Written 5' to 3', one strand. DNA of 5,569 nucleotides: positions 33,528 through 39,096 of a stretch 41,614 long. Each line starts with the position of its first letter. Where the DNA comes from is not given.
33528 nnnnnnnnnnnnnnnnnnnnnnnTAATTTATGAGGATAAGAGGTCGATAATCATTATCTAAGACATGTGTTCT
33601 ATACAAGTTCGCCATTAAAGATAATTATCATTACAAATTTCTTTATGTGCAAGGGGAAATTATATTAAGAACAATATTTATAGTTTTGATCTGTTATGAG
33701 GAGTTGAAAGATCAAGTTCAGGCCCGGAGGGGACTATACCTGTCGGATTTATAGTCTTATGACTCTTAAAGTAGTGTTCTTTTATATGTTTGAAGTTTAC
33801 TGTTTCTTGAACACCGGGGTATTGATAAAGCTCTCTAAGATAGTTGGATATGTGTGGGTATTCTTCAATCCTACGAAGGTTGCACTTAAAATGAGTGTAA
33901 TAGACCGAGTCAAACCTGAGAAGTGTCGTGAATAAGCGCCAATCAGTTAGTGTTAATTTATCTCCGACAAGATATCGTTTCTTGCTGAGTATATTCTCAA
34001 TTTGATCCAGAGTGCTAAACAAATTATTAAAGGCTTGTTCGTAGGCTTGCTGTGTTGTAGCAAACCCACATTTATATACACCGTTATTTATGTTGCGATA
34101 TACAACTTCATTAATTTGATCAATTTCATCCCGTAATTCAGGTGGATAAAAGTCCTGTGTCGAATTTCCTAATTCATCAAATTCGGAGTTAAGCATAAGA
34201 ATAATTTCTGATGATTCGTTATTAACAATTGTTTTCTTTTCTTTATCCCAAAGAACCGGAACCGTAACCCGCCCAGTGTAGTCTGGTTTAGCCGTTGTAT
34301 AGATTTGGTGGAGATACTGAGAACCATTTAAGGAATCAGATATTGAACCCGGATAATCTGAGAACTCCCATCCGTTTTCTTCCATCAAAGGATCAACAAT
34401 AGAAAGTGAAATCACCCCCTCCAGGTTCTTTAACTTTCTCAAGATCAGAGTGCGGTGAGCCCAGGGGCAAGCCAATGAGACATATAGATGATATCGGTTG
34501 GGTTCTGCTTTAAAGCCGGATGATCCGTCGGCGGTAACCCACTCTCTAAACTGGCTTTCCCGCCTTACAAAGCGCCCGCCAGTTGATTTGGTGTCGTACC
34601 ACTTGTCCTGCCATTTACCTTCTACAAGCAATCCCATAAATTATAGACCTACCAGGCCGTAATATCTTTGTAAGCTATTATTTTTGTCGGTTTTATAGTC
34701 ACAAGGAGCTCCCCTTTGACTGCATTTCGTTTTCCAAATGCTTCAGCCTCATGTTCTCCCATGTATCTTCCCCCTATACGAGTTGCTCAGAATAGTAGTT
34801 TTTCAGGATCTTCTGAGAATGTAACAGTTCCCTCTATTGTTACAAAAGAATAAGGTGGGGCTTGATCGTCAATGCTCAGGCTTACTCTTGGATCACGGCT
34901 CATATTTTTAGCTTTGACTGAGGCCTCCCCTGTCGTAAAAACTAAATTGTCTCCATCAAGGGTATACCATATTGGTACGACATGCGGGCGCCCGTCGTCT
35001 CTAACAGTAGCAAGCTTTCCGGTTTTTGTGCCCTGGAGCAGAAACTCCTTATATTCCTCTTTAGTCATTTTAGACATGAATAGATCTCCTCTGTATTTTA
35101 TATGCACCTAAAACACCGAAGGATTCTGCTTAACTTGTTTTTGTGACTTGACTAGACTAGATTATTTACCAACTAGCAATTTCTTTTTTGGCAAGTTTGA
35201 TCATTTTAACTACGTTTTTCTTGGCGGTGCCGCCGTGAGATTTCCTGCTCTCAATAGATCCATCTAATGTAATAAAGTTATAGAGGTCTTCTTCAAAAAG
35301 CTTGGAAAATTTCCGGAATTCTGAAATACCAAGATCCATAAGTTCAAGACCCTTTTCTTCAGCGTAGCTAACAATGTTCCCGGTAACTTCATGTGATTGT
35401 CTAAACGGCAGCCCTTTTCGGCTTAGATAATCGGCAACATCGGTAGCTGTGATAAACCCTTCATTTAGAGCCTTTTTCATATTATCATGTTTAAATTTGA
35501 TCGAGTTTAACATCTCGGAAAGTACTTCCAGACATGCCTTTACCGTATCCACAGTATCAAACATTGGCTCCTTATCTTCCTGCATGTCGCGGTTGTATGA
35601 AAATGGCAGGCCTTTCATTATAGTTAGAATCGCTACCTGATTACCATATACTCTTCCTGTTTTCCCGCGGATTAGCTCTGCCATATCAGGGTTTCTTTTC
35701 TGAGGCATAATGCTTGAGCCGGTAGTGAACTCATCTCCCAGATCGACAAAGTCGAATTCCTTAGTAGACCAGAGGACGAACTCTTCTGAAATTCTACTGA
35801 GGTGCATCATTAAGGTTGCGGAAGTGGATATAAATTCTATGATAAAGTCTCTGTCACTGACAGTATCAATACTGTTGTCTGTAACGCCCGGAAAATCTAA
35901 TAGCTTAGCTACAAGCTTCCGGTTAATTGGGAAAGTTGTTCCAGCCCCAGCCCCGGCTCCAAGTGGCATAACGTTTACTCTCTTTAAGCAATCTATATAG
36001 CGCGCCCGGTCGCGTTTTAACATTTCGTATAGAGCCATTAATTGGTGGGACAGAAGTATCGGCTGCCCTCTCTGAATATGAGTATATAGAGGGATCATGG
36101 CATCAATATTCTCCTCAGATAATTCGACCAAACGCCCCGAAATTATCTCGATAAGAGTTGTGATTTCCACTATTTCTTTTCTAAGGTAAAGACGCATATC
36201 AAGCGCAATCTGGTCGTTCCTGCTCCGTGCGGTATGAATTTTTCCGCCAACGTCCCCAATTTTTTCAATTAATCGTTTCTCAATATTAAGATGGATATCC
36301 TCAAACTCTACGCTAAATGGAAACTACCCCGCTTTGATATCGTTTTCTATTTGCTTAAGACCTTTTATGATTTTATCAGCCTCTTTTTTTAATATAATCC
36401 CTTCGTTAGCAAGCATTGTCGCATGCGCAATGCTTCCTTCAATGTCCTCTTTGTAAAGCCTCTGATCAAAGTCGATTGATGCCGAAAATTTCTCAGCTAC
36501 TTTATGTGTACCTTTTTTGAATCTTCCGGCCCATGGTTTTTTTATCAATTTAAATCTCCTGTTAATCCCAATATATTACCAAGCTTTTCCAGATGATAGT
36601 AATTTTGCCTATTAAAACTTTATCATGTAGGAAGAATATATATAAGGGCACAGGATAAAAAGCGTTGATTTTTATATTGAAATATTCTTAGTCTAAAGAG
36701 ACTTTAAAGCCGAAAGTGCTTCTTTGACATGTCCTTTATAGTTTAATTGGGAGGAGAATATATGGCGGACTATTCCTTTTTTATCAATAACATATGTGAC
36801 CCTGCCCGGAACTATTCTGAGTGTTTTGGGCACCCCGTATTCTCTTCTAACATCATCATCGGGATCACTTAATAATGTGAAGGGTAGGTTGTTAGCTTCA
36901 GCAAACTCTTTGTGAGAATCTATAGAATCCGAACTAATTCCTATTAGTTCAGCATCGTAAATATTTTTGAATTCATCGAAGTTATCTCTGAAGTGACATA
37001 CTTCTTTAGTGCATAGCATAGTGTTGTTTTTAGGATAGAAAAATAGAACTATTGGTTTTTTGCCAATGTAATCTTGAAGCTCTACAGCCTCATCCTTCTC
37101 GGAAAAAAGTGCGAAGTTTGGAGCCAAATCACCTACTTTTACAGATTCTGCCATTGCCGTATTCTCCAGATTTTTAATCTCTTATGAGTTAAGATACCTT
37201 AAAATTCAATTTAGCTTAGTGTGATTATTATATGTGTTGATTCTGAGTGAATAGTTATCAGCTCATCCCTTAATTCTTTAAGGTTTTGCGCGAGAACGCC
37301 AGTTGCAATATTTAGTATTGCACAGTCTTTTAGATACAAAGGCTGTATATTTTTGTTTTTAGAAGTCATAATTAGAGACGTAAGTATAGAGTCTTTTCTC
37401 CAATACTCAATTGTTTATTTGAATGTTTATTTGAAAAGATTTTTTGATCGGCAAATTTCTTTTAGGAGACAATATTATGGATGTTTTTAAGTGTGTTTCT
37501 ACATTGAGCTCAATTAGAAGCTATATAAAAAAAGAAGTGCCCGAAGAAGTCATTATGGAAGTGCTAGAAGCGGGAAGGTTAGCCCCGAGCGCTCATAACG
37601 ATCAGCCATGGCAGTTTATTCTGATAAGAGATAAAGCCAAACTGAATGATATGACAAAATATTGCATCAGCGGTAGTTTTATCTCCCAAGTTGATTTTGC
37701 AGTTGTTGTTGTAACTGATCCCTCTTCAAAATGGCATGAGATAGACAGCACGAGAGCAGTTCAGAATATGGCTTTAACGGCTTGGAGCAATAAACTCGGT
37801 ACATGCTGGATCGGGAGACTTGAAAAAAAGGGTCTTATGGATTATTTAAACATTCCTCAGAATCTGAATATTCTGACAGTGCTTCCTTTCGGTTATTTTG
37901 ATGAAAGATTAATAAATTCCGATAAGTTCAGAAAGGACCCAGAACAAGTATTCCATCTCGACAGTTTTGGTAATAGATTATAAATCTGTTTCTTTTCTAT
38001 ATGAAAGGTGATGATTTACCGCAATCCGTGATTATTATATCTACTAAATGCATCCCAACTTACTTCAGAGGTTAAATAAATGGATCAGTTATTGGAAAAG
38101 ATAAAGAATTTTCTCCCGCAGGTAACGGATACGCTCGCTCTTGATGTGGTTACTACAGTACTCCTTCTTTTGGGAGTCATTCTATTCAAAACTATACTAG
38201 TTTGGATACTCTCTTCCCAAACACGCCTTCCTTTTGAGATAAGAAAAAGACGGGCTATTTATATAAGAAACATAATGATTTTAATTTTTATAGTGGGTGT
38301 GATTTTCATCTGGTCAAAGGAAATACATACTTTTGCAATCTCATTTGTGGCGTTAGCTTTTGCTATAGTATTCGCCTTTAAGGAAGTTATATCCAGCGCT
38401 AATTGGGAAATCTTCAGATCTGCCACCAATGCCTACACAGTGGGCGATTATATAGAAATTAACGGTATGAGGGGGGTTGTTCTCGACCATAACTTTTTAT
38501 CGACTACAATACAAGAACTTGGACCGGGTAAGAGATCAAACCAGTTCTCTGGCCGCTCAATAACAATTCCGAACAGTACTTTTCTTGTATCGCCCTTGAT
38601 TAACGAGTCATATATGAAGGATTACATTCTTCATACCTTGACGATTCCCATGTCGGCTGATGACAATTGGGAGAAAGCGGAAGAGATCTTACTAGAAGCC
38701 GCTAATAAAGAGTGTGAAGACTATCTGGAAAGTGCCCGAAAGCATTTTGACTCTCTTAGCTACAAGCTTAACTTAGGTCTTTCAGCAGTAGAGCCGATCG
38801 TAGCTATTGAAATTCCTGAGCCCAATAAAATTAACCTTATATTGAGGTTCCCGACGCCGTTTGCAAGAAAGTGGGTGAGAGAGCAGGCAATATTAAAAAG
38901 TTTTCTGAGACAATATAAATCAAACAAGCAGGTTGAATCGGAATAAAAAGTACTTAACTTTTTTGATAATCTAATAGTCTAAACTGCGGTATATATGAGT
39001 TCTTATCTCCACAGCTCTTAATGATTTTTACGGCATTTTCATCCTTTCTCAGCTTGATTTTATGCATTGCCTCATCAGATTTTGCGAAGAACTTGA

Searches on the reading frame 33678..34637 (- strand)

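Call 8: search_protein_families(library=pfam, proteins=[window:33678-34637:-], max_evalue=0.01)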
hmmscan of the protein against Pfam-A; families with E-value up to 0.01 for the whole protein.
window:33678-34637:- (319 aa): 6 families
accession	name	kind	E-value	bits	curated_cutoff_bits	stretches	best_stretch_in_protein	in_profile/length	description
PF13410.11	GST_C_2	-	6.9e-15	55.3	24.9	1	196-268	1-68/69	Glutathione S-transferase, C-terminal domain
PF13409.12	GST_N_2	-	1.2e-12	48.7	25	1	56-151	1-69/70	Glutathione S-transferase, N-terminal domain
PF00043.30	GST_C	-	6.7e-09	36.3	20.7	1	193-272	18-91/93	Glutathione S-transferase, C-terminal domain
PF14497.11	GST_C_3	-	9.7e-07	29.4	21.6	1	203-277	28-98/104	Glutathione S-transferase, C-terminal domain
PF13417.12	GST_N_3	-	0.002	18.8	22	0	51-154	1-72/75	Glutathione S-transferase, N-terminal domain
PF21972.1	Arc1p_N_like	-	0.0066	17.2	27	0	207-264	18-71/81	Nuclear-export cofactor Arc1p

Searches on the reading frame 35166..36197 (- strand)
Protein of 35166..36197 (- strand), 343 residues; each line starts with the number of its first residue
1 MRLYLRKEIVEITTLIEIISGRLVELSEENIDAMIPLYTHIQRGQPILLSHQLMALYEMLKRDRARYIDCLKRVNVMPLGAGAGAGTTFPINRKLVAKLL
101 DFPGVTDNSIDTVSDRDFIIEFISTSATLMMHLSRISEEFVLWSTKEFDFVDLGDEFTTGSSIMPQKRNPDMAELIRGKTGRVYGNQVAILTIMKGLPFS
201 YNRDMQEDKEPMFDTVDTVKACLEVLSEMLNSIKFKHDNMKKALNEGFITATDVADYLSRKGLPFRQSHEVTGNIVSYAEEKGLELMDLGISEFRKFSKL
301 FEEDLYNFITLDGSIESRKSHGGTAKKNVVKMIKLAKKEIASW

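Call 8: search_protein_families(library=pfam, proteins=[window:35166-36197:-], max_evalue=0.01)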
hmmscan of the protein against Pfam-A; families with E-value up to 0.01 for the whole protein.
window:35166-36197:- (343 aa): 2 families
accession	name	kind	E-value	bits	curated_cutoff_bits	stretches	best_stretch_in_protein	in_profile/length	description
PF00206.25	Lyase_1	-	3.1e-44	152.1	27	1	1-185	119-312/312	Lyase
PF14698.11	ASL_C2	-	3.5e-25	88.7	27.3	1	248-316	1-69/69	Argininosuccinate lyase C-terminal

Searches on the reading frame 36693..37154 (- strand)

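Call 8: search_protein_families(library=pfam, proteins=[window:36693-37154:-], max_evalue=0.01)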
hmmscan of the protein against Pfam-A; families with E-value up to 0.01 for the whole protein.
window:36693-37154:- (153 aa): 2 families
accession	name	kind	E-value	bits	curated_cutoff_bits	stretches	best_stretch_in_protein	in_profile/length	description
PF00578.27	AhpC-TSA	-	5.9e-38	130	26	1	7-132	1-124/124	AhpC/TSA family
PF08534.16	Redoxin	-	3.5e-20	72.7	26.6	1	6-146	1-144/148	Redoxin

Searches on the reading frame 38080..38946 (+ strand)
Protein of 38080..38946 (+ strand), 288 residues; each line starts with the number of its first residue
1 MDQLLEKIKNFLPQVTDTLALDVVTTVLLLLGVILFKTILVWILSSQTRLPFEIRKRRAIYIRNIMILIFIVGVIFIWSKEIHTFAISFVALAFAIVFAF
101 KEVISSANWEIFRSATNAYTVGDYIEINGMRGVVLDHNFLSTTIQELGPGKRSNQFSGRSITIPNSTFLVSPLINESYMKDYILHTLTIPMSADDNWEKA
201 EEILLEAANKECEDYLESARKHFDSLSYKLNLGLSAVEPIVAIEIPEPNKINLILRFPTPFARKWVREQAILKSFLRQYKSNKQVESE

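Call 8: search_protein_families(library=pfam, proteins=[window:38080-38946:+], max_evalue=0.01)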
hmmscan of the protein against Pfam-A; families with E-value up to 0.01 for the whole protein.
window:38080-38946:+ (288 aa): 1 family
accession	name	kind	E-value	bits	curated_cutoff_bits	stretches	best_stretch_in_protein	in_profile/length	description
PF00924.24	MS_channel_2nd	-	2.9e-08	34.1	20.2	1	114-177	13-67/68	Mechanosensitive ion channel, beta-domain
